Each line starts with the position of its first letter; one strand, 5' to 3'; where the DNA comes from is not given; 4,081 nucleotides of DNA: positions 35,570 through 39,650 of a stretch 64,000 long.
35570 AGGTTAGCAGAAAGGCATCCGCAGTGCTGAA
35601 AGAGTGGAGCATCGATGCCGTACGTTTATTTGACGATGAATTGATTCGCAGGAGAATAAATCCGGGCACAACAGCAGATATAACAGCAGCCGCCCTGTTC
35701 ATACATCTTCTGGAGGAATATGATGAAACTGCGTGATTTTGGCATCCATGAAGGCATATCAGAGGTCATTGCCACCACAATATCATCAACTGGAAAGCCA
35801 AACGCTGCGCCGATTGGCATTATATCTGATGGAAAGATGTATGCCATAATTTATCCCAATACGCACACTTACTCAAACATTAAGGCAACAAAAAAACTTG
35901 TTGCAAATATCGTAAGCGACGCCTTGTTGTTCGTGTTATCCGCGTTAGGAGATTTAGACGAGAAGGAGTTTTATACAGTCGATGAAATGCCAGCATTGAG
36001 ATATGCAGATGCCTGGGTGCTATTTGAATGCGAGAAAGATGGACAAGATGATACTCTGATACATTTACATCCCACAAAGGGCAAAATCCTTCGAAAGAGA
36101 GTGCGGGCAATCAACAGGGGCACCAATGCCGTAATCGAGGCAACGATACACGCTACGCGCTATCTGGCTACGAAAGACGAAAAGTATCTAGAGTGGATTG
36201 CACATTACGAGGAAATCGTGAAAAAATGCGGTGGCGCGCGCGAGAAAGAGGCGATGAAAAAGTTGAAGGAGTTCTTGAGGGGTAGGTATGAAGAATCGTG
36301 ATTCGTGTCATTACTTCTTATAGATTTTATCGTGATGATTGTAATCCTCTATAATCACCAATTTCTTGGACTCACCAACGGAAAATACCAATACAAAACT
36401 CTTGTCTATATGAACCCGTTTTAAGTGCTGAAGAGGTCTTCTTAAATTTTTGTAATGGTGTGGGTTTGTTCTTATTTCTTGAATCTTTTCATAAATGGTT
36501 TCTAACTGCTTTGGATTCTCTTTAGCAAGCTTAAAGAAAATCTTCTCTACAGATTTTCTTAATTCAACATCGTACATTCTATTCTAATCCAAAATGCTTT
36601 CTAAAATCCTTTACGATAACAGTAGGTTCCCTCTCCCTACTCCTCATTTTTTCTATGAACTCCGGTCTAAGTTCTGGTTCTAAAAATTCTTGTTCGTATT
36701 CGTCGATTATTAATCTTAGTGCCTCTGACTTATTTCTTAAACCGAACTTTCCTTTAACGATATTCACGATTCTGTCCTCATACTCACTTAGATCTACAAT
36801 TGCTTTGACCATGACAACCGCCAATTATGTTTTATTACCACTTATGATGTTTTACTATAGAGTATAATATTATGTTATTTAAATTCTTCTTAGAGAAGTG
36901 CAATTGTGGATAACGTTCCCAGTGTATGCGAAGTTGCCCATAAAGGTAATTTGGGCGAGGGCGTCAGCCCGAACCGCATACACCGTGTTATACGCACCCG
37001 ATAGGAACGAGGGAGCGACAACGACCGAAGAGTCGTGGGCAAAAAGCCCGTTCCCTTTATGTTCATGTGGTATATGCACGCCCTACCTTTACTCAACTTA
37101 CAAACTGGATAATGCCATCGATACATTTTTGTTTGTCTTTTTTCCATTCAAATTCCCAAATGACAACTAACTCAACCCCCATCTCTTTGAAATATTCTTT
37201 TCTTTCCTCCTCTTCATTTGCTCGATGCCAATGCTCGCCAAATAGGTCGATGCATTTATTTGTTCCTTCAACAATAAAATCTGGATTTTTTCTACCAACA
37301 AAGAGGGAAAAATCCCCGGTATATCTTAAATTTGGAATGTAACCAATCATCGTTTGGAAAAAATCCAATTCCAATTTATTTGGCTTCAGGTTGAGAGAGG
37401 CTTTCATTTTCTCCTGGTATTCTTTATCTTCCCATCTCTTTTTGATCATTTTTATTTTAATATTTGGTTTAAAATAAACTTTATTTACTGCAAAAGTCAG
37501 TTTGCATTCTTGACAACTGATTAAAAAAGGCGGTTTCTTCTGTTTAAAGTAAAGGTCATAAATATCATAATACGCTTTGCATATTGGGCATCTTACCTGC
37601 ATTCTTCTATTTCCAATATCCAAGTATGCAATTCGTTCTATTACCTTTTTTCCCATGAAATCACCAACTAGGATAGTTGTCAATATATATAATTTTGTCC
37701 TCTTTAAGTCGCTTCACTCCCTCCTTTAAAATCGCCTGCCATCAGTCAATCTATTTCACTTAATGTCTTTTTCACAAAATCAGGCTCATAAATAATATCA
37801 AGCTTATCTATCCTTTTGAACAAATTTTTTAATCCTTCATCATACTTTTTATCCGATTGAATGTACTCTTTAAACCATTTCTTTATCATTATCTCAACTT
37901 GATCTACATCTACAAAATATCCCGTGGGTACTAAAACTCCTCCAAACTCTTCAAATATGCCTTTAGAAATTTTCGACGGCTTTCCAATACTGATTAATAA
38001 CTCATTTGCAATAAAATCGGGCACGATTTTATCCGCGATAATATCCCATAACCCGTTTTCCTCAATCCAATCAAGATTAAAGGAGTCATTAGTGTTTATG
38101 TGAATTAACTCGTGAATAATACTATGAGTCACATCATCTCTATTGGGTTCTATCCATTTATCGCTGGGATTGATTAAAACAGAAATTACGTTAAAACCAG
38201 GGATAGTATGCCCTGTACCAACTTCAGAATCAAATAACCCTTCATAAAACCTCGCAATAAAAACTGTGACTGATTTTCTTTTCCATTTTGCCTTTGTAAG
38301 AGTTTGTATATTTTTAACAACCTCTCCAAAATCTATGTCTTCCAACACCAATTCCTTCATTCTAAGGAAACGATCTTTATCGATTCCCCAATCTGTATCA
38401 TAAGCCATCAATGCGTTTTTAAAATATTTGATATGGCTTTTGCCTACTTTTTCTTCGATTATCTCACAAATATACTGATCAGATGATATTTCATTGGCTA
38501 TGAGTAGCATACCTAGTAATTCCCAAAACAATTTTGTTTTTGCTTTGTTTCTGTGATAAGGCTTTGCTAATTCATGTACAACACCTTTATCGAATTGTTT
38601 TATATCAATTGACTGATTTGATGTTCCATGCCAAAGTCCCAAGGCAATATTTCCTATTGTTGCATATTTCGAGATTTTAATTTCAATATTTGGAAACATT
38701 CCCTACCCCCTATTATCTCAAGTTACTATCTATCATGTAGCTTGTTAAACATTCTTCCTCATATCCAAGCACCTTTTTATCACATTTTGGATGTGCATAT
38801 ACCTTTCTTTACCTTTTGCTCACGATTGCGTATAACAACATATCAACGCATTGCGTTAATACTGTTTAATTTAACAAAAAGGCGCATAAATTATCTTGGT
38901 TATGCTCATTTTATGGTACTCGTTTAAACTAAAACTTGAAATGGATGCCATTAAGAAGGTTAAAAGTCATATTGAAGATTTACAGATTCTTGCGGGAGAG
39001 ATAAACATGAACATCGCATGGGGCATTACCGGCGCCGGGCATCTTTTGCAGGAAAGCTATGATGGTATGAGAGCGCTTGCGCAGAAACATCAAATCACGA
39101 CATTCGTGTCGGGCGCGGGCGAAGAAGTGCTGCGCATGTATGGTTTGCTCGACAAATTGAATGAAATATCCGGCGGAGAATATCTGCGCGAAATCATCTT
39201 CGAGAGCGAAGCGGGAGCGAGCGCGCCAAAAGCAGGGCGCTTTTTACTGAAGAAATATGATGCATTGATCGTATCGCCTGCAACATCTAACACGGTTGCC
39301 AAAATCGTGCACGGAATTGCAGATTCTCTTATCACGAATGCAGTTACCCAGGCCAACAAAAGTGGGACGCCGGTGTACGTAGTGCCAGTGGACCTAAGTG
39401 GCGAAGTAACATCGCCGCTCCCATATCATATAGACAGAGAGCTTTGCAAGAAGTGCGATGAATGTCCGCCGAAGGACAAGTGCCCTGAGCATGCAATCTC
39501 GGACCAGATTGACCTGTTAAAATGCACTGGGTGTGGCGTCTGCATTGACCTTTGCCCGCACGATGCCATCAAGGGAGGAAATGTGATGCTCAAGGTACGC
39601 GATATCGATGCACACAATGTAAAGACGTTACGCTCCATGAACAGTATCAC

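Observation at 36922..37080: G+C-rich, highly base-paired 160-nt element in an AT-rich islet: candidate novel structured RNA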

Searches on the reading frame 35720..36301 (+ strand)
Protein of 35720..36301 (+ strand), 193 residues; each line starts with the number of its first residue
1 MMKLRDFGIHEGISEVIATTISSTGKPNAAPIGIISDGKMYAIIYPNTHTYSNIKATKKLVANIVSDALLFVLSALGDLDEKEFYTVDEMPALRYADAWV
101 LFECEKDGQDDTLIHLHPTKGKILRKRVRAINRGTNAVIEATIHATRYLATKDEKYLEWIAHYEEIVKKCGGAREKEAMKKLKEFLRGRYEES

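Call 8: search_protein_families(library=pfam, proteins=[window:35720-36301:+], max_evalue=0.01)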
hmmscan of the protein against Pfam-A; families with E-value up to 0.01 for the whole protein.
window:35720-36301:+ (193 aa): 3 families
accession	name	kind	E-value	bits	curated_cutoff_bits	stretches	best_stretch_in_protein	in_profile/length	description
PF04289.18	DUF447_N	-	9e-26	90.5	24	1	14-122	1-111/114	Protein of unknown function (DUF447) N-terminal domain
PF20766.2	DUF447_C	-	5.1e-23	81.3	24.8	1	132-184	1-53/53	Protein of unknown function (DUF447)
PF01243.27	PNPOx_N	-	0.0009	20.1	28.1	1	17-60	16-59/120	Pyridoxamine 5'-phosphate oxidase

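Call 23: find_encoding_contigs(protein=window:35720-36298:+, flank=6000, max_places=10)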
Protein window:35720-36298:+ (193 aa): no gene with exactly this product is on record in the collection.
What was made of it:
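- Tried and rejected: An exact look-up of the DUF447 protein was not on record (call 23).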

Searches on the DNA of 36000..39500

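Call 74: search_with_rna_model(model_id=R2, source=window, start=36000, end=39500, max_evalue=10, filters=off, show_alignments=3)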
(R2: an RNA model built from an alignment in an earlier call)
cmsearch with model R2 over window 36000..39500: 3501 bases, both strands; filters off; matches with E-value up to 10: 8.
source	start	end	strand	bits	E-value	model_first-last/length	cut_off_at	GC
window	38576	38603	-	11.3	0.089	1-73/73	no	0.29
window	38830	38905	+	9.5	0.3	1-73/73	no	0.3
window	37099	37137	-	7.4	1.2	1-73/73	no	0.33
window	37992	38094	+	7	1.6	1-73/73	no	0.36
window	38884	38905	-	5.5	4.9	1-73/73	no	0.32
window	38523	38542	+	5.3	5.5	1-73/73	no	0.25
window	36862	36875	+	5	6.6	1-73/73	no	0.14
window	36419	36447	-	4.6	9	1-73/73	no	0.31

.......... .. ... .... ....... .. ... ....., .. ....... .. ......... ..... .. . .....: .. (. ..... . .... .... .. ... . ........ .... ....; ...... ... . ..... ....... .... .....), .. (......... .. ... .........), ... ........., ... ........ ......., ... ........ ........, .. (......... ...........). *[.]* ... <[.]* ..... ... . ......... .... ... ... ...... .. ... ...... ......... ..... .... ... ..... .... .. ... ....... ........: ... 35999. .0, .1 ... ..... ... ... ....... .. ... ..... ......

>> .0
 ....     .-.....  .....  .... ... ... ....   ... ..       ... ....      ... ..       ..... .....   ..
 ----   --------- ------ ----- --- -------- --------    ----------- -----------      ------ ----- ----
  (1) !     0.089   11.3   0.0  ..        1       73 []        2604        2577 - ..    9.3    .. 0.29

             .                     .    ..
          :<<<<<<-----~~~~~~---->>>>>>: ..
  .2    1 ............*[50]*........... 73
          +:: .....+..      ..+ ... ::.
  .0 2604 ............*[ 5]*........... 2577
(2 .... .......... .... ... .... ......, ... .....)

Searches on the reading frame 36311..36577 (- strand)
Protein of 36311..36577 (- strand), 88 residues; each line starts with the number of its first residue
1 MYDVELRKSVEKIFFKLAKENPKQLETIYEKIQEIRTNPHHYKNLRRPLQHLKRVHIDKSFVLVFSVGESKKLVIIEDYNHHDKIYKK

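Call 8: search_protein_families(library=pfam, proteins=[window:36311-36577:-], max_evalue=0.01)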
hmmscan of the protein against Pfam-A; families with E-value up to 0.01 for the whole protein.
window:36311-36577:- (88 aa): 1 family
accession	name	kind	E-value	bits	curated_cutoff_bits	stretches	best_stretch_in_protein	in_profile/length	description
PF05016.21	ParE_toxin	-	0.00011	23.1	23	1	7-85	8-88/89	ParE toxin of type II toxin-antitoxin system, parDE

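Call 24: search_protein_families(library=padloc, proteins=[window:36311-36577:-], max_evalue=0.01)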
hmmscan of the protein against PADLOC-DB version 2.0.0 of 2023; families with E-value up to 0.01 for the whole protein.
window:36311-36577:- (88 aa): 0 families

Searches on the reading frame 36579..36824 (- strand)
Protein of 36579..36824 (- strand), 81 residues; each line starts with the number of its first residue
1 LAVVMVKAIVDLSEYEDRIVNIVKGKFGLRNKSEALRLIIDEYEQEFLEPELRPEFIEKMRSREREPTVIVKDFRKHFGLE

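Call 8: search_protein_families(library=pfam, proteins=[window:36579-36824:-], max_evalue=0.01)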
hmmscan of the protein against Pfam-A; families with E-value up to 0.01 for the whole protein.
window:36579-36824:- (81 aa): 1 family
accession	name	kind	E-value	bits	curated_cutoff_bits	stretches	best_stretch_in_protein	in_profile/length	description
PF10884.14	DUF2683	-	9.6e-06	26.2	27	1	19-68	4-57/66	Protein of unknown function (DUF2683)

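Call 24: search_protein_families(library=padloc, proteins=[window:36579-36824:-], max_evalue=0.01)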
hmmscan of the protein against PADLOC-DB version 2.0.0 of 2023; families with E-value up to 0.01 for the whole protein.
window:36579-36824:- (81 aa): 0 families

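Call 33: find_homologous_proteins(query=window:36582-36812:-)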
Query seq(77 aa) (77 aa): 320 proteins with E <= 0.001 among 321 candidates; the best 120 are listed.
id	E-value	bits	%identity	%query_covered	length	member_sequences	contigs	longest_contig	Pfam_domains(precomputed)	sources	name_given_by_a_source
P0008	1.3e-41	157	100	100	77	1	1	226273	PF10884.15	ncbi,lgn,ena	-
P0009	2.3e-40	153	97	100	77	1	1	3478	PF10884.15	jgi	-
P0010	7.7e-40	151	96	100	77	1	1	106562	PF10884.15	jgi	-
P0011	1.5e-39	150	94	100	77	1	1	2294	PF10884.15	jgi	-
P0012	5.8e-38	145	92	100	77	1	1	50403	-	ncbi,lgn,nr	ncbi:MAG: DUF2683 family protein [Methanocellales archaeon]|nr:DUF2683 family protein [Methanocellal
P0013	4.2e-32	127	76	99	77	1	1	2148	-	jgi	-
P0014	5.8e-32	126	81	100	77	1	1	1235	PF10884.15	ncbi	-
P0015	1.2e-31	125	80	99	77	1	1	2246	PF10884.15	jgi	jgi:aspartate aminotransferase-like enzyme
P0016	2.1e-31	124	73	100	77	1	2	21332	PF10884.15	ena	-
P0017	2.9e-31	124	73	100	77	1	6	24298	PF10884.15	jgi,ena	-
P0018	4.3e-31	123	76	99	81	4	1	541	PF10884.15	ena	-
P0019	5.0e-31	123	75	100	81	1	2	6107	-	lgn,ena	-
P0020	5.2e-31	123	75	100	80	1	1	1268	-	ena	-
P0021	5.4e-31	123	73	100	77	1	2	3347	PF10884.15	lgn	-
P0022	5.5e-31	123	73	100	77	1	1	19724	-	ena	-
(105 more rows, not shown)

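Call 34: find_encoding_contigs(protein=P0010, flank=6000, max_places=4)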
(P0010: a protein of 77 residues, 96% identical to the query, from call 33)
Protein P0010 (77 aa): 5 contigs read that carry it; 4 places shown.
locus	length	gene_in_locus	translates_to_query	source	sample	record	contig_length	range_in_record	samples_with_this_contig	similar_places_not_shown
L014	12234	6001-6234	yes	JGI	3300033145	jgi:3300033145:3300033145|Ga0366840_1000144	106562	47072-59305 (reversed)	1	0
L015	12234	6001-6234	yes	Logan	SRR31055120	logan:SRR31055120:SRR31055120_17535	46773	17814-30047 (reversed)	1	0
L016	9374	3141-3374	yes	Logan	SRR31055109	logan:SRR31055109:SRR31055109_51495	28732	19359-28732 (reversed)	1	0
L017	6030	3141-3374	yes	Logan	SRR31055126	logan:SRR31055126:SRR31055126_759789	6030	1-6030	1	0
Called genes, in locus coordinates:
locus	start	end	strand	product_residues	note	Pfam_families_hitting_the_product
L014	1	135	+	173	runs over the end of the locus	PF12724:Flavodoxin_5, PF00258:Flavodoxin_1 (weak)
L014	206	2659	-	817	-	PF03104:DNA_pol_B_exo1, PF00136:DNA_pol_B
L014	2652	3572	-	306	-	PF00056:Ldh_1_N, PF02866:Ldh_1_C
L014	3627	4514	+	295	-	PF01180:DHO_dh, PF03060:NMO (weak), PF01207:Dus (weak), PF00977:His_biosynth (weak)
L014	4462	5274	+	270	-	PF00175:NAD_binding_1 (weak), PF10418:DHODB_Fe-S_bind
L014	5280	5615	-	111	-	-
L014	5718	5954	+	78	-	-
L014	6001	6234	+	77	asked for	PF10884:DUF2683 (weak)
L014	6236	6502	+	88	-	-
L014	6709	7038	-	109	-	PF13358:DDE_3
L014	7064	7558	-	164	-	PF13551:HTH_29, PF13565:HTH_32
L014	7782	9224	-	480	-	PF01609:DDE_Tnp_1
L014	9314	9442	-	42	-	-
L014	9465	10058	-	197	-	PF12804:NTP_transf_3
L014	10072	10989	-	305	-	PF02558:ApbA, PF08546:ApbA_C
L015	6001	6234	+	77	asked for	PF10884:DUF2683 (weak)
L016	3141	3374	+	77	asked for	PF10884:DUF2683 (weak)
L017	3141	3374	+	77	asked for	PF10884:DUF2683 (weak)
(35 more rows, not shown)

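Call 35: find_encoding_contigs(protein=P0012, flank=6000, max_places=4)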
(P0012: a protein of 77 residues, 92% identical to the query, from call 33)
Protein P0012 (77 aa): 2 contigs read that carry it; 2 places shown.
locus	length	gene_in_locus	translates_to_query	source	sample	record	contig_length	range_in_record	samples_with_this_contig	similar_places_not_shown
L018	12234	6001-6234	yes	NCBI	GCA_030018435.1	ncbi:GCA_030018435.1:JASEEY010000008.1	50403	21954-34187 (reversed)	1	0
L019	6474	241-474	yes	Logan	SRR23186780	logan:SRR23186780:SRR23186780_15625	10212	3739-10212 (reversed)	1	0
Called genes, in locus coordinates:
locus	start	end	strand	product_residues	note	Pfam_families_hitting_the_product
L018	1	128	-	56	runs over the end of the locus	PF01402:RHH_1, PF17723:RHH_8 (weak)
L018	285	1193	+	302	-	-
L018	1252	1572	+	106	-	-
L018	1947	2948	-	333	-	PF04055:Radical_SAM, PF13353:Fer4_12 (faint), PF11946:DUF3463 (weak), PF13186:SPASM (faint)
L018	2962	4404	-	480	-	PF20123:DUF6513 (faint), PF00809:Pterin_bind (weak), PF14251:PterinBD-DUF4346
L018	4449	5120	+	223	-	PF02811:PHP, PF13263:PHP_C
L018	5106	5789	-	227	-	PF02441:Flavoprotein, PF13187:Fer4_9 (faint), PF12797:Fer4_2 (faint), PF12837:Fer4_6 (faint), PF13484:Fer4_16 (faint), PF00037:Fer4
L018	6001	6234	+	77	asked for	-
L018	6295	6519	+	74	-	PF01402:RHH_1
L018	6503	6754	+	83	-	PF05016:ParE_toxin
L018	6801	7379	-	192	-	PF04289:DUF447_N, PF20766:DUF447_C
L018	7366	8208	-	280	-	PF01874:CitG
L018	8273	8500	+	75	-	PF01037:AsnC_trans_reg (weak)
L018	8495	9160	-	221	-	PF00149:Metallophos, PF12850:Metallophos_2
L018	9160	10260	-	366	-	PF05559:DUF763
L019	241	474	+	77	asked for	-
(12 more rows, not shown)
